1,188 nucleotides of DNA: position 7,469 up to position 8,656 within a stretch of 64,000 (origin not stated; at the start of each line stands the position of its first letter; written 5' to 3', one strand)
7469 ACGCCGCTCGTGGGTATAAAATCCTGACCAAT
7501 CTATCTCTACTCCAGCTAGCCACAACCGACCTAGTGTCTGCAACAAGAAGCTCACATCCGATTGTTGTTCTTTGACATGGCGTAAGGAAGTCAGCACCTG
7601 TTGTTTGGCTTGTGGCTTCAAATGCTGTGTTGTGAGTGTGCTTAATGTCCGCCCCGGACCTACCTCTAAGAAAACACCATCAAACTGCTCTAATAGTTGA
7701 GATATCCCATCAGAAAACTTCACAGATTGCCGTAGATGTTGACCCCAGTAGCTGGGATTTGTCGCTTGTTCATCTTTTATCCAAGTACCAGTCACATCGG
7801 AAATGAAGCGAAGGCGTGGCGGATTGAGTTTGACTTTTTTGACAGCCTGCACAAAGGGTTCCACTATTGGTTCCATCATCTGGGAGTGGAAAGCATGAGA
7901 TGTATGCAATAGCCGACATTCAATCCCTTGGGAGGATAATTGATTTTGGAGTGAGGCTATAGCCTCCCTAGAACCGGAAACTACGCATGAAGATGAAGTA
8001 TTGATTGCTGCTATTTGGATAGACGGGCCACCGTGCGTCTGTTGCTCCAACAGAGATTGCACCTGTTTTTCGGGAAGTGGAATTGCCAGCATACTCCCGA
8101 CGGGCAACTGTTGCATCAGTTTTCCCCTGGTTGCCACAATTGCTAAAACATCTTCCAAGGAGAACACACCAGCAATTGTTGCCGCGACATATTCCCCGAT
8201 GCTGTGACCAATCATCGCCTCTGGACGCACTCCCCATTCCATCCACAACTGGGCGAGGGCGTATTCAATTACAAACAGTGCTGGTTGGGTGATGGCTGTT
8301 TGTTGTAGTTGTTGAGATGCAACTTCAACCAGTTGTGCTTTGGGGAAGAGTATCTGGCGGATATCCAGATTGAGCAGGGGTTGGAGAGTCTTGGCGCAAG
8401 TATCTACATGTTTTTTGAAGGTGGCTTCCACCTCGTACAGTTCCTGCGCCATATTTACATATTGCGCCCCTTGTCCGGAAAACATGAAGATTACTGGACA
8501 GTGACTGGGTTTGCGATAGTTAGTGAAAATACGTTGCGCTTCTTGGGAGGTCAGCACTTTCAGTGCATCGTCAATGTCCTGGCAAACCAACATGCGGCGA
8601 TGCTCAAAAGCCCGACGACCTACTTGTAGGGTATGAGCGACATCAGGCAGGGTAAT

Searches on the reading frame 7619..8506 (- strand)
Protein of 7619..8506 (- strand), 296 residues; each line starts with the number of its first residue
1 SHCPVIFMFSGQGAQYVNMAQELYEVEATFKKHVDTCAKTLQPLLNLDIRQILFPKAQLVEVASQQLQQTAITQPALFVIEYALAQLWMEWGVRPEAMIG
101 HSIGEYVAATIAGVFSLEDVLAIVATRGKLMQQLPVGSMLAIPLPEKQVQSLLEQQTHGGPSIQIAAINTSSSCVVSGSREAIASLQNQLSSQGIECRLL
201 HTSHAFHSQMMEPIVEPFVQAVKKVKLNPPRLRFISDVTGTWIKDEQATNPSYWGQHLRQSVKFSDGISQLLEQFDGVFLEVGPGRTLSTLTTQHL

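Call 24: search_solved_structures(query=window:7619-8506:-, max_evalue=1e-40, show_alignments=1)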
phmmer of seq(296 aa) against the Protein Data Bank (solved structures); distinct sequences matched with E-value up to 1e-40: 10.
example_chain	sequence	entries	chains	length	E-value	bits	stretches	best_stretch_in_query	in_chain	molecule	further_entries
4qbu_A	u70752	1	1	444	3.2e-81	276.2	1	2-294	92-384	ZmaA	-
8xjy_A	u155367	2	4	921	2.3e-74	253.7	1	7-295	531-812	Polyketide synthase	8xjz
8xju_A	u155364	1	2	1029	2.7e-74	253.5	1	7-295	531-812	Polyketide synthase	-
4mz0_A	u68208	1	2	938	7.4e-68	232.4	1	5-288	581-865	CurL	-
9iyw_A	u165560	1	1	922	4.8e-57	196.9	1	7-294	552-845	Polyketide synthase,GfsA KSQ-AncAT chimeric protein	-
5yda_A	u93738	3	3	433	1.1e-55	192.4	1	5-292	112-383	PKS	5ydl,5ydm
6iyo_A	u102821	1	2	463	1.3e-50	175.9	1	6-292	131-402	Type I modular polyketide synthase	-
8in9_A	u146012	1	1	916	5.2e-50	173.8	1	7-293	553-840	Polyketide synthase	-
7vee_A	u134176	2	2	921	5.3e-50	173.8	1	7-293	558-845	Polyketide synthase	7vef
11sz_A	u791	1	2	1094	3.1e-47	164.8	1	7-291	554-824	6-deoxyerythronolide-B synthase, Erythronolide synthase EryA2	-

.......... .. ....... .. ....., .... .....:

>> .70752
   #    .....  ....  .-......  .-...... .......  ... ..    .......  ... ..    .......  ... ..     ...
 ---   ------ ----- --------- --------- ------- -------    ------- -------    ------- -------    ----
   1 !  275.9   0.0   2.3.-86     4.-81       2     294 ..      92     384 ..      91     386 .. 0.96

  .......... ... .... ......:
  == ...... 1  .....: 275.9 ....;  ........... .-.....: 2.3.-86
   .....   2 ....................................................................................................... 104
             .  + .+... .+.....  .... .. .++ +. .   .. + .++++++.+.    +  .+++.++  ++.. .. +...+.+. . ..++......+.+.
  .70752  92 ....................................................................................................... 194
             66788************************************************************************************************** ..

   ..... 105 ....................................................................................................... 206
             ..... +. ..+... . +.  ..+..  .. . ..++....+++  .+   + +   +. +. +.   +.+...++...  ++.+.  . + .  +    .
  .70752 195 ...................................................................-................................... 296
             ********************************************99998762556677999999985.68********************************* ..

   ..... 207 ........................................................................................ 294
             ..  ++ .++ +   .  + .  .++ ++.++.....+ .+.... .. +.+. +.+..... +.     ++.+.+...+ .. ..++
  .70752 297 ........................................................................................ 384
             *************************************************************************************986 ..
